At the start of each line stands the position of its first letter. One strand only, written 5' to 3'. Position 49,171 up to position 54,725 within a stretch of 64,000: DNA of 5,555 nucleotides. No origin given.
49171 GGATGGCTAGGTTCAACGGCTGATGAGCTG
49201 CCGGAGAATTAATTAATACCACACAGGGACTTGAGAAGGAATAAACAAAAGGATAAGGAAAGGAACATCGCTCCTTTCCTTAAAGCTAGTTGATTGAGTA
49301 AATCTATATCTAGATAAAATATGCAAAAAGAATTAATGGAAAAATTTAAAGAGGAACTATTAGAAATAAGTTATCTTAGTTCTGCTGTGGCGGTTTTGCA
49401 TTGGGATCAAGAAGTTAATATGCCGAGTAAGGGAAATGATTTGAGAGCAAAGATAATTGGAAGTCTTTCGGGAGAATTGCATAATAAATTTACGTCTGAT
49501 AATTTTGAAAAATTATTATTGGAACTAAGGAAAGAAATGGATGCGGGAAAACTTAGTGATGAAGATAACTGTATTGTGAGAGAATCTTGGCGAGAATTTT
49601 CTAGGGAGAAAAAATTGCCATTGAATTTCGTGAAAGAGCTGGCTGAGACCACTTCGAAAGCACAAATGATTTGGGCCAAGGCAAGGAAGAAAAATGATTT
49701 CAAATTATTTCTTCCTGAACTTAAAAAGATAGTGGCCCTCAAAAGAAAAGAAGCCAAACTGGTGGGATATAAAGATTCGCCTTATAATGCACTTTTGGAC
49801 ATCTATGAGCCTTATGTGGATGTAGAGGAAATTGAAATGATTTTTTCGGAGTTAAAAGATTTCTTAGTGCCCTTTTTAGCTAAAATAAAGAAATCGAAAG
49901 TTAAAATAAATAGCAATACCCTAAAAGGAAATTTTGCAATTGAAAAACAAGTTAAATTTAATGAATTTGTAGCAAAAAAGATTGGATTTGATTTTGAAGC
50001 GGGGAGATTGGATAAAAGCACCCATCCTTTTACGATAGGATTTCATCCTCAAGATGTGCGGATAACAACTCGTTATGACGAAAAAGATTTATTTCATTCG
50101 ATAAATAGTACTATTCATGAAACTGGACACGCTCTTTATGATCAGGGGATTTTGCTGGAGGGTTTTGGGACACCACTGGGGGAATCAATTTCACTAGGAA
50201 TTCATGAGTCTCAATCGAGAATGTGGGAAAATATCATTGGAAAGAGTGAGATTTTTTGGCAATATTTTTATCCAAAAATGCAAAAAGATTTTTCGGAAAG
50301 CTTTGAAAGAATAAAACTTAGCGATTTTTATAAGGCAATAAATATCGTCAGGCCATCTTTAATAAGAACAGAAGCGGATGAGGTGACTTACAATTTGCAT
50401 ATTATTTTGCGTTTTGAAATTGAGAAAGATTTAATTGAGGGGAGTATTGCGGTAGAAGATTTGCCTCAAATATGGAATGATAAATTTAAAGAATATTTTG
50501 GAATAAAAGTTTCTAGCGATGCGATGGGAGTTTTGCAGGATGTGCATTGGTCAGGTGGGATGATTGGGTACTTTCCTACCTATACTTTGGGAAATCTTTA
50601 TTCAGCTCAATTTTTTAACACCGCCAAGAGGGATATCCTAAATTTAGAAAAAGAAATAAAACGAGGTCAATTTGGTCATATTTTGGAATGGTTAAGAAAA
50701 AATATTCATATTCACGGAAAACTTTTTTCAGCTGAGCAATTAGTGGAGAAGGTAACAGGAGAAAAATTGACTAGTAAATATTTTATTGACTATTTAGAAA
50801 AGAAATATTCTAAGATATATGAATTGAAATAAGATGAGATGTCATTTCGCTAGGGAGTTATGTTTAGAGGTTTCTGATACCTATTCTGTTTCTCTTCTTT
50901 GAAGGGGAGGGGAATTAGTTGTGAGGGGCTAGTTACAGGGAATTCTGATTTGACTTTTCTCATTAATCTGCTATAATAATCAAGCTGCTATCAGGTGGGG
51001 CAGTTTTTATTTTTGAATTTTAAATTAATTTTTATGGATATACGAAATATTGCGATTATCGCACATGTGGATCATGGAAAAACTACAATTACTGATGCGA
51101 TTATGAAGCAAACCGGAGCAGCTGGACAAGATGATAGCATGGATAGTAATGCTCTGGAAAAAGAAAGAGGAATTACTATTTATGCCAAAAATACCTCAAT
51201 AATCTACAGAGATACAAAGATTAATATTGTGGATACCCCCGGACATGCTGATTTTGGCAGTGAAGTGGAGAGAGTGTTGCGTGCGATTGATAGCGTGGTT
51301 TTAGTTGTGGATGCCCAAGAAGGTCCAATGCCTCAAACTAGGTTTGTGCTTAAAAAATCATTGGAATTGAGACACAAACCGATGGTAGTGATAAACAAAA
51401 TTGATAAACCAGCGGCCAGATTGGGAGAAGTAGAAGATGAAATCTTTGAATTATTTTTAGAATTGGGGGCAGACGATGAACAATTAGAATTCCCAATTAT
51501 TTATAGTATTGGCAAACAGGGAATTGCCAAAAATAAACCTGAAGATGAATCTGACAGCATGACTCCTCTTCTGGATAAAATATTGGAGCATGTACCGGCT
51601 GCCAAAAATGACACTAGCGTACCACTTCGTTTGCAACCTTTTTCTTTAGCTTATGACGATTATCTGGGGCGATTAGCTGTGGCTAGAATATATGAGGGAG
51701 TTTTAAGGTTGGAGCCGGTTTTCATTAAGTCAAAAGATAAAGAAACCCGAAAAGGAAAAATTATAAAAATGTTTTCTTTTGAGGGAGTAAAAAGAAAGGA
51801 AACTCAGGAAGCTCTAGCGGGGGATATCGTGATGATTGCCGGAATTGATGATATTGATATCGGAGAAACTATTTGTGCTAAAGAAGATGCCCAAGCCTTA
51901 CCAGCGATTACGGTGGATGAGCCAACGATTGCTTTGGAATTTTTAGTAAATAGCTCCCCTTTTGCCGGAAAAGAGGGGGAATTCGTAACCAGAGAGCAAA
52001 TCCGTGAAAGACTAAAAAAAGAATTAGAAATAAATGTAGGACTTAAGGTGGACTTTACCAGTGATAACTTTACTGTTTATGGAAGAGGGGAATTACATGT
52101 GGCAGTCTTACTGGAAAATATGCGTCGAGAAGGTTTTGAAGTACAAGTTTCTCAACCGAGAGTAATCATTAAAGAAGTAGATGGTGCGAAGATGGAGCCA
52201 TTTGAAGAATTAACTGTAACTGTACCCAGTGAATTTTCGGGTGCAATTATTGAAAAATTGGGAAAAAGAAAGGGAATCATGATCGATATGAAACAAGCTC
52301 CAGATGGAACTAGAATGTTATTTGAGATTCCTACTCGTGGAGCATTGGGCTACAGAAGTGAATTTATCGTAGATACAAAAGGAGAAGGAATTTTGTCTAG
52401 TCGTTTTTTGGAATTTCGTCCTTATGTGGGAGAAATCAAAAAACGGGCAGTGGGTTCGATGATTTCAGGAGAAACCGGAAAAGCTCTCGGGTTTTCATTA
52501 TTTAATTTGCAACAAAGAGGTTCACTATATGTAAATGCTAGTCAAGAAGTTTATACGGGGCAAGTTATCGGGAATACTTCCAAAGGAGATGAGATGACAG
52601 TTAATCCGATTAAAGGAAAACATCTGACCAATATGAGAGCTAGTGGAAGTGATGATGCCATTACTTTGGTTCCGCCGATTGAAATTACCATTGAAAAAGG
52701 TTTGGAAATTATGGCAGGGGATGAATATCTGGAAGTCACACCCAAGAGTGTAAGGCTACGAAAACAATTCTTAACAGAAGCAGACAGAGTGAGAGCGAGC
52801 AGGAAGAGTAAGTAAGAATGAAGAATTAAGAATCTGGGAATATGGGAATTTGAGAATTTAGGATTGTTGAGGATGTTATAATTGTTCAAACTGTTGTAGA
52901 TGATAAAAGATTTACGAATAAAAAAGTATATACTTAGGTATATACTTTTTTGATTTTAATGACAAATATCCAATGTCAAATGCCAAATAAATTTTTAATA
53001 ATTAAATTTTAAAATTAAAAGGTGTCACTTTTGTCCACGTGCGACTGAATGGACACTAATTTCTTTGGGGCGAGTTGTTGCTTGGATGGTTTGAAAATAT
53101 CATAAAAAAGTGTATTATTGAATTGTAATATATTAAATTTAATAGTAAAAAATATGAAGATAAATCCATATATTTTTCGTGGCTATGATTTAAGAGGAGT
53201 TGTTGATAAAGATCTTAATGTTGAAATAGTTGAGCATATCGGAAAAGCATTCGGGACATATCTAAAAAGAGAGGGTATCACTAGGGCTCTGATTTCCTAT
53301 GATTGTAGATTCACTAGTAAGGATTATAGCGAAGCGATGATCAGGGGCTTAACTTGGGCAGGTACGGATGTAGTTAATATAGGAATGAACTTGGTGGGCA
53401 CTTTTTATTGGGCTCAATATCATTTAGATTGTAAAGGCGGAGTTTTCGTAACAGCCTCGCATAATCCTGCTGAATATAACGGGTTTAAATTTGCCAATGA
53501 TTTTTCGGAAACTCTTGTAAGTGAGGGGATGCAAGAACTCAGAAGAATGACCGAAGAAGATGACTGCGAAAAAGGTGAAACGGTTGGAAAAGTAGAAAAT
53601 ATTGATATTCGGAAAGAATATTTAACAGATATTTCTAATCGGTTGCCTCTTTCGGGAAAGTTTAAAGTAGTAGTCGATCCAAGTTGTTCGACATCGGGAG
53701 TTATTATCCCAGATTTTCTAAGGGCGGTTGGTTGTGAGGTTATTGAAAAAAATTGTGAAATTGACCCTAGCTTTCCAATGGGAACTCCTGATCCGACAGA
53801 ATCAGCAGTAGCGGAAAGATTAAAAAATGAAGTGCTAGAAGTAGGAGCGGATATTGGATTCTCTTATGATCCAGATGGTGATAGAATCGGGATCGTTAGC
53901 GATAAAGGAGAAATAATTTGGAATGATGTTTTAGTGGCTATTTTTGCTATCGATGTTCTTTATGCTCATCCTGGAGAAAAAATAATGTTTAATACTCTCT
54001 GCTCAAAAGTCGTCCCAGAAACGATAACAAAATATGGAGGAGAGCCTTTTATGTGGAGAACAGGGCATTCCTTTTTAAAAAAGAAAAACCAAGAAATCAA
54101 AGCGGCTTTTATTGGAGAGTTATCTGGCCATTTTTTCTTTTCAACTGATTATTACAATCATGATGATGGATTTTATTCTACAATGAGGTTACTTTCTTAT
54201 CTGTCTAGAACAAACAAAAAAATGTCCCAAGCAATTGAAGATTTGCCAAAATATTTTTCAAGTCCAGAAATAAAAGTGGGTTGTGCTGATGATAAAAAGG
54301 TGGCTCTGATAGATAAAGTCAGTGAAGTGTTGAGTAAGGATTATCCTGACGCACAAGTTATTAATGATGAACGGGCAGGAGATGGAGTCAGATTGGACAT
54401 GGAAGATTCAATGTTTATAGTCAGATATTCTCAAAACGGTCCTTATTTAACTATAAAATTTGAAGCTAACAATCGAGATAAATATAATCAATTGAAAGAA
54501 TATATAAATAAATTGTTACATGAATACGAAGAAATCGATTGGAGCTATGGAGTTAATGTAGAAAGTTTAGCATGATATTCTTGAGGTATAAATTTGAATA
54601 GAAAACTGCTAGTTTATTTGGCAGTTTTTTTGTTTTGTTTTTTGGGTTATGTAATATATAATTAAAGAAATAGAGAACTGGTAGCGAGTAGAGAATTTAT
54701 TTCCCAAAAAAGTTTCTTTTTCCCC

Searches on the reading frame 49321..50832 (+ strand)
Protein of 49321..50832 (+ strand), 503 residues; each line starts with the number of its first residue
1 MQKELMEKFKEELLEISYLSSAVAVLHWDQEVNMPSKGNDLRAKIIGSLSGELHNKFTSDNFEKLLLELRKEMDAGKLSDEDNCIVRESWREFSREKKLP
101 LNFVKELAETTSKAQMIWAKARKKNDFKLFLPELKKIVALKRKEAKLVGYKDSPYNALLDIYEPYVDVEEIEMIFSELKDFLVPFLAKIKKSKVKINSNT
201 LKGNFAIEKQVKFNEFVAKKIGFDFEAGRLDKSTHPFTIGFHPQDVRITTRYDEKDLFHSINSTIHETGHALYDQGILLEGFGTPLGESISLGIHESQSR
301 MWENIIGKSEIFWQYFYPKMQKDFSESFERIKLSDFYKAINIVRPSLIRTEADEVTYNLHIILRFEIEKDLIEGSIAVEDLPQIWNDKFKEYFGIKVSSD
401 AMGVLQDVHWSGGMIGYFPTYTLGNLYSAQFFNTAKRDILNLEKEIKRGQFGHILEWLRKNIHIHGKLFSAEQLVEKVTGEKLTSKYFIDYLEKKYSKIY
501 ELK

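Call 63: search_protein_families(library=pfam, max_evalue=0.00001, proteins=[window:49321-50832:+])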
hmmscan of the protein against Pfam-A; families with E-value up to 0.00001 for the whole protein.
window:49321-50832:+ (503 aa): 1 family
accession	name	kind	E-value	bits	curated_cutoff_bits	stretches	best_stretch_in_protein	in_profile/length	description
PF02074.21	Peptidase_M32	-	1.9e-185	617.6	25.1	1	9-496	2-489/489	Carboxypeptidase Taq (M32) metallopeptidase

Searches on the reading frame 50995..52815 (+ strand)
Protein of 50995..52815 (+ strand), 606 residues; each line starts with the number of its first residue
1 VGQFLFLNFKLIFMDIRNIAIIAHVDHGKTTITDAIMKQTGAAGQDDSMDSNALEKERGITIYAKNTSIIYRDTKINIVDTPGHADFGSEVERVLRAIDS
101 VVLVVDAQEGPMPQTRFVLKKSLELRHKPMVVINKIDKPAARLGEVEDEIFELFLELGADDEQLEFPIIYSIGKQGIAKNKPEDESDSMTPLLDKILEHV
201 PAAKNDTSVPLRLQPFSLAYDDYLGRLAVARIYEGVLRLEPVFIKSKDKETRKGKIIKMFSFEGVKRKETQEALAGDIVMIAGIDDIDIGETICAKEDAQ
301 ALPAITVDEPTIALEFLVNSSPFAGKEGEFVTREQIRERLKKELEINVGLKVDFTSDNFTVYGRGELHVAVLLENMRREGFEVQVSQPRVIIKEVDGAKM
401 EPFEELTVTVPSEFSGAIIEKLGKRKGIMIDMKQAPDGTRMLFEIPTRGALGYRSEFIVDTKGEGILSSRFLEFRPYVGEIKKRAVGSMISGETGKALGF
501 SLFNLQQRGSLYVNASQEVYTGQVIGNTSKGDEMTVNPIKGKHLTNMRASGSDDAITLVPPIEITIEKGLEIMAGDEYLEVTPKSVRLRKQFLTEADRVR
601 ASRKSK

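Call 21: find_homologous_proteins(query=window:50995-52815:+, max_evalue=1e-20)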
Query window:50995-52815:+ (606 aa): 8000 proteins with E <= 1e-20 among 8000 candidates; the best 120 are listed.
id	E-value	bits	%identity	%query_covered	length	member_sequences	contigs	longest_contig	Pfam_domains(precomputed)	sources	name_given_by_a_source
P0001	0.0e+0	1232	95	98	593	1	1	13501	PF21018.3,PF01926.30,PF00679.31,PF00009.34,PF03144.32,PF22042.3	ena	-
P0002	0.0e+0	1231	95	98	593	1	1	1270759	PF21018.3,PF01926.30,PF00679.31,PF00009.34,PF03144.32,PF22042.3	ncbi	ncbi:MAG: translational GTPase TypA [Candidatus Moraniibacteriota bacterium]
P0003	0.0e+0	1229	95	98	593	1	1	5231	PF21018.3,PF01926.30,PF00679.31,PF00009.34,PF03144.32,PF22042.3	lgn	-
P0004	0.0e+0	1229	95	98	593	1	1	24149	PF21018.3,PF01926.30,PF00679.31,PF00009.34,PF03144.32,PF22042.3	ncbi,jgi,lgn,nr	ncbi:MAG: translational GTPase TypA [Candidatus Moranbacteria bacterium]|jgi:GTP-binding protein|nr:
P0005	0.0e+0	1227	95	98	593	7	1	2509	PF21018.3,PF01926.30,PF00679.31,PF00009.34,PF03144.32,PF22042.3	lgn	-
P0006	0.0e+0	1224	95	98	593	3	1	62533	PF21018.3,PF01926.30,PF00679.31,PF00009.34,PF03144.32,PF22042.3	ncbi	ncbi:MAG: translational GTPase TypA [Candidatus Moraniibacteriota bacterium]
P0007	0.0e+0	1218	94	98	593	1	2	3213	PF21018.3,PF01926.30,PF00679.31,PF00009.34,PF03144.32,PF22042.3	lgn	-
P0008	0.0e+0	1215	94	98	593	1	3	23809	PF21018.3,PF01926.30,PF00679.31,PF00009.34,PF03144.32,PF22042.3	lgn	-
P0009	0.0e+0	1213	94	98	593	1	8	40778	PF21018.3,PF01926.30,PF00679.31,PF00009.34,PF03144.32,PF22042.3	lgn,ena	-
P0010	0.0e+0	1212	93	98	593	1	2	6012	PF21018.3,PF01926.30,PF00679.31,PF00009.34,PF03144.32,PF22042.3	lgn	-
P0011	0.0e+0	1212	94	98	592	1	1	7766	PF21018.3,PF01926.30,PF00679.31,PF00009.34,PF03144.32,PF22042.3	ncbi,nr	ncbi:MAG: translational GTPase TypA, partial [Candidatus Moranbacteria bacterium]|nr:translational G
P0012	0.0e+0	1211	93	98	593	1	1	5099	PF21018.3,PF01926.30,PF00679.31,PF00009.34,PF03144.32,PF22042.3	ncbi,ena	-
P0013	0.0e+0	1211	93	98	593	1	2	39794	PF21018.3,PF01926.30,PF00679.31,PF00009.34,PF03144.32,PF22042.3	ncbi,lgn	-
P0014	0.0e+0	1210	93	98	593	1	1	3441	PF21018.3,PF01926.30,PF00679.31,PF00009.34,PF03144.32,PF22042.3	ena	-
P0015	0.0e+0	1205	93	98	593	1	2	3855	PF21018.3,PF01926.30,PF00679.31,PF00009.34,PF03144.32,PF22042.3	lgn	-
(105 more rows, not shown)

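Call 24: find_encoding_contigs(protein=P0002, flank=10000, max_places=3)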
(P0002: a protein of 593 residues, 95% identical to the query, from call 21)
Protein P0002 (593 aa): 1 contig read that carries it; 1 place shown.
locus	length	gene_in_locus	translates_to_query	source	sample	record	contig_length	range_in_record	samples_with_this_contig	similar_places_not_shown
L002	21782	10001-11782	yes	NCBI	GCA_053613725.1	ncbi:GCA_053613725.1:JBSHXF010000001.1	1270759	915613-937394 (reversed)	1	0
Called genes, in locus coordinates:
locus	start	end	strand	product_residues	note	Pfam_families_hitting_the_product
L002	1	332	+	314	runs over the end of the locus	PF00413:Peptidase_M10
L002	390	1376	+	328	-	-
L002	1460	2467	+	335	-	PF02618:YceG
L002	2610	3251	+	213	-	PF09335:VTT_dom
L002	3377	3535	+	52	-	-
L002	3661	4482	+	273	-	PF00561:Abhydrolase_1, PF12146:Hydrolase_4, PF12697:Abhydrolase_6, PF20408:Abhydrolase_11 (faint)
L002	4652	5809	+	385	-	PF13439:Glyco_transf_4, PF13579:Glyco_trans_4_4, PF00534:Glycos_transf_1, PF13692:Glyco_trans_1_4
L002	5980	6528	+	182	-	-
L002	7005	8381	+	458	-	PF28494:GlyRS_ins_1 (faint), PF00587:tRNA-synt_2b, PF03129:HGTP_anticodon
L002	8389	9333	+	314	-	PF01784:DUF34_NIF3 (faint)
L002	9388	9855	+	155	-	-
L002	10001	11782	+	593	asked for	PF00009:GTP_EFTU, PF01926:MMR_HSR1, PF22042:EF-G_D2, PF03144:GTP_EFTU_D2, PF00679:EFG_C, PF21018:BipA_C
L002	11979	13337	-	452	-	PF02878:PGM_PMM_I, PF02879:PGM_PMM_II, PF02880:PGM_PMM_III, PF00408:PGM_PMM_IV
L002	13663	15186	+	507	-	-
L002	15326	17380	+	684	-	PF02629:CoA_binding, PF13380:CoA_binding_2, PF13607:Succ_CoA_lig, PF19045:Ligase_CoA_2 (weak), PF13549:ATP-grasp_5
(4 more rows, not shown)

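Call 25: find_encoding_contigs(protein=P0006, flank=10000, max_places=3)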
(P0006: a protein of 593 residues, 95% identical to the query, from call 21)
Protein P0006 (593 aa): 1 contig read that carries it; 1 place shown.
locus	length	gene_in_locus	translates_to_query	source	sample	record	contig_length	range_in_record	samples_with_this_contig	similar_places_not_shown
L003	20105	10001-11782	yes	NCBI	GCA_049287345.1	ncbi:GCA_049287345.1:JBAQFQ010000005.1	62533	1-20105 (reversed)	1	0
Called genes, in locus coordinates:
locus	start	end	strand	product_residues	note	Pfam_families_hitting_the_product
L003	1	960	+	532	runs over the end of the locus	PF00146:NADHdh, PF00420:Oxidored_q2 (weak)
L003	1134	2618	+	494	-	PF00361:Proton_antipo_M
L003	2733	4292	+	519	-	PF00329:Complex1_30kDa, PF00374:NiFeSe_Hases (weak), PF00346:Complex1_49kDa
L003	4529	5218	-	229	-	PF04264:YceI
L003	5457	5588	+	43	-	-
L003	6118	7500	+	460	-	PF28494:GlyRS_ins_1 (faint), PF00587:tRNA-synt_2b, PF03129:HGTP_anticodon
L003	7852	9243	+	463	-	PF00883:Peptidase_M17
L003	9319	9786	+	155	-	-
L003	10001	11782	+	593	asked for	PF00009:GTP_EFTU, PF01926:MMR_HSR1 (weak), PF22042:EF-G_D2, PF03144:GTP_EFTU_D2, PF00679:EFG_C, PF21018:BipA_C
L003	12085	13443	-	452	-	PF02878:PGM_PMM_I, PF02879:PGM_PMM_II, PF02880:PGM_PMM_III, PF00408:PGM_PMM_IV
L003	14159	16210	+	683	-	PF02629:CoA_binding, PF13380:CoA_binding_2, PF13607:Succ_CoA_lig, PF19045:Ligase_CoA_2, PF13549:ATP-grasp_5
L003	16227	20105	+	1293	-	PF01839:FG-GAP (weak), PF13517:FG-GAP_3, PF01839:FG-GAP, PF13517:FG-GAP_3 (weak), PF01839:FG-GAP, PF01839:FG-GAP, PF13517:FG-GAP_3, PF01839:FG-GAP, +10 more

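Call 38: list_cluster_members(proteins=[window:51034-52815:+, window:54986-57058:+, window:60854-61477:+, window:60869-61477:+, window:44568-45389:+, window:47662-49050:+, window:47698-49050:+, window:57162-58886:+, window:53154-54575:+])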
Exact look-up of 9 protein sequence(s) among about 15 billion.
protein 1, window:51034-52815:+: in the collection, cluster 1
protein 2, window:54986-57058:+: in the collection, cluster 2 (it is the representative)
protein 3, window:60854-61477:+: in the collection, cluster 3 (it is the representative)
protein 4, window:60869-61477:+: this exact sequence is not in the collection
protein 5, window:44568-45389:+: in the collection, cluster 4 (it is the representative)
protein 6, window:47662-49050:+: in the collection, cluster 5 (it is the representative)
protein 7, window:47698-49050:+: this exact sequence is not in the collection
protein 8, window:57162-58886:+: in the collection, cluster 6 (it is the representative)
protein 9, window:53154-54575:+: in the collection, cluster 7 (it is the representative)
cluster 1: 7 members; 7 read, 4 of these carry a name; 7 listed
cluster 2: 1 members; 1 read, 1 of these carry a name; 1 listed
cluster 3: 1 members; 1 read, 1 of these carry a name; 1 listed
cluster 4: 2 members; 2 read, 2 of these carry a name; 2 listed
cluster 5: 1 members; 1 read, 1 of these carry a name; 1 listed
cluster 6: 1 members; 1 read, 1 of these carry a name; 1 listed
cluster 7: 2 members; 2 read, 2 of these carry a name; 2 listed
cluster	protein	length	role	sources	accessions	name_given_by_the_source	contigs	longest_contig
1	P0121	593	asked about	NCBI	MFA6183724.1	MAG: translational GTPase TypA [Parcubacteria group bacterium]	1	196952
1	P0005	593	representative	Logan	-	-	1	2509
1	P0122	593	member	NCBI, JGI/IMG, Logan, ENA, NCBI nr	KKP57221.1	MAG: GTP-binding protein TypA/BipA [Candidatus Moranbacteria bacterium GW2011_GWF1_34_10]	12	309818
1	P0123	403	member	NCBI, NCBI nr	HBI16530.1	MAG TPA: translational GTPase TypA, partial [Candidatus Moranbacteria bacterium] | translational GTPase TypA [Candidatus Moranbacteria bacterium]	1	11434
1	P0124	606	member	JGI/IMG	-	GTP-binding protein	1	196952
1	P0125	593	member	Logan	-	-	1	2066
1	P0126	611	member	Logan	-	-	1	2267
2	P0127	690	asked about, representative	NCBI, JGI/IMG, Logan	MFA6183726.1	MAG: acetate--CoA ligase family protein [Parcubacteria group bacterium] | acetyltransferase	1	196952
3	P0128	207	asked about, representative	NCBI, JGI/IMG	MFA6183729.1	MAG: nucleoside-diphosphate kinase [Parcubacteria group bacterium] | nucleoside-diphosphate kinase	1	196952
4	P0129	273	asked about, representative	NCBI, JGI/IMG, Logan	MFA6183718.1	MAG: alpha/beta fold hydrolase [Parcubacteria group bacterium] | carboxylesterase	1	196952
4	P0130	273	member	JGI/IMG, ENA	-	carboxylesterase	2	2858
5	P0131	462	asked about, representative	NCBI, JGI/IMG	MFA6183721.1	MAG: glycine--tRNA ligase [Parcubacteria group bacterium] | glycyl-tRNA synthetase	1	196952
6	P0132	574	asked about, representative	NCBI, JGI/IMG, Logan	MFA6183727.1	MAG: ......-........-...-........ exonuclease RecJ [Parcubacteria group bacterium] | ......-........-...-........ exonuclease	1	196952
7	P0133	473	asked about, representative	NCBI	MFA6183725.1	MAG: phosphomannomutase/phosphoglucomutase [Parcubacteria group bacterium]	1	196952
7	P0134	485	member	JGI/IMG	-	phosphomannomutase/phosphoglucomutase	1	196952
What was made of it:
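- The source is a metagenome-assembled genome (call 38).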

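Call 39: find_encoding_contigs(protein=P0130, flank=10000, max_places=6)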
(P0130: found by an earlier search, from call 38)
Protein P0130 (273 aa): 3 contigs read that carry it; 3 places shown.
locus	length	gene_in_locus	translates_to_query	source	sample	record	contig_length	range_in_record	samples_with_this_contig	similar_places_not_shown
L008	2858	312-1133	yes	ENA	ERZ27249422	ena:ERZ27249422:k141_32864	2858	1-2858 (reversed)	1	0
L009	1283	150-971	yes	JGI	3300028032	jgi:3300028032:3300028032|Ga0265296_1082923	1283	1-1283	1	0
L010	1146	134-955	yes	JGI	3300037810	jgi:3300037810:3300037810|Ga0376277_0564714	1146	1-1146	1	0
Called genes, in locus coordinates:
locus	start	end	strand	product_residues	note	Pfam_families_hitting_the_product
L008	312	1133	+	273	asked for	PF00561:Abhydrolase_1, PF12146:Hydrolase_4, PF12697:Abhydrolase_6, PF20408:Abhydrolase_11 (faint)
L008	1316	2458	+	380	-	PF13439:Glyco_transf_4, PF13477:Glyco_trans_4_2 (faint), PF13579:Glyco_trans_4_4, PF00534:Glycos_transf_1, PF13692:Glyco_trans_1_4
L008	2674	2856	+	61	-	?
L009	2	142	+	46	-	?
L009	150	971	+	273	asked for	PF00561:Abhydrolase_1, PF12146:Hydrolase_4, PF12697:Abhydrolase_6, PF20408:Abhydrolase_11 (faint)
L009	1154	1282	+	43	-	?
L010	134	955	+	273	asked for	PF00561:Abhydrolase_1, PF12146:Hydrolase_4, PF12697:Abhydrolase_6, PF20408:Abhydrolase_11 (faint)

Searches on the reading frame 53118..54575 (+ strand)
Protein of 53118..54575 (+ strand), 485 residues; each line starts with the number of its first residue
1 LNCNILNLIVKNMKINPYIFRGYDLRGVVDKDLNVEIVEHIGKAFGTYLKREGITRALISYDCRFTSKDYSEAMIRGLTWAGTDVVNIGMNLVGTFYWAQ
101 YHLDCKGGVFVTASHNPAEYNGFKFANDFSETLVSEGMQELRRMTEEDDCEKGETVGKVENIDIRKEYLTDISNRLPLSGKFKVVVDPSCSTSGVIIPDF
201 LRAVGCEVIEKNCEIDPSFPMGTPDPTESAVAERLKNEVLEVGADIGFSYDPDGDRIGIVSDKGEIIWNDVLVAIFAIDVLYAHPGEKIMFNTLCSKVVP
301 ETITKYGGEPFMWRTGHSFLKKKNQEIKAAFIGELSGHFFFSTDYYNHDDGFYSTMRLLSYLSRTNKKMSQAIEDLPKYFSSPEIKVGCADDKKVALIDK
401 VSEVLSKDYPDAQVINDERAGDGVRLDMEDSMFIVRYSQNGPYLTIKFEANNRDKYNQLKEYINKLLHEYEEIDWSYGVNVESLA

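Call 13: search_protein_families(library=pfam, proteins=[window:53118-54575:+])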
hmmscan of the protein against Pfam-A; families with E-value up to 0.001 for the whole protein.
window:53118-54575:+ (485 aa): 4 families
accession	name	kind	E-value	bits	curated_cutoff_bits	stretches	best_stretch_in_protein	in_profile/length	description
PF02878.22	PGM_PMM_I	-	1.3e-28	99.9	22.5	1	19-148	3-134/138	Phosphoglucomutase/phosphomannomutase, alpha/beta/alpha domain I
PF02879.22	PGM_PMM_II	-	7.5e-22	78.3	29.3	1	167-264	2-103/103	Phosphoglucomutase/phosphomannomutase, alpha/beta/alpha domain II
PF02880.22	PGM_PMM_III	-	1.4e-17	64.3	20.7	1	270-378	3-113/115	Phosphoglucomutase/phosphomannomutase, alpha/beta/alpha domain III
PF00408.26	PGM_PMM_IV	-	0.00043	20.7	23.1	1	384-464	1-66/68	Phosphoglucomutase/phosphomannomutase, C-terminal domain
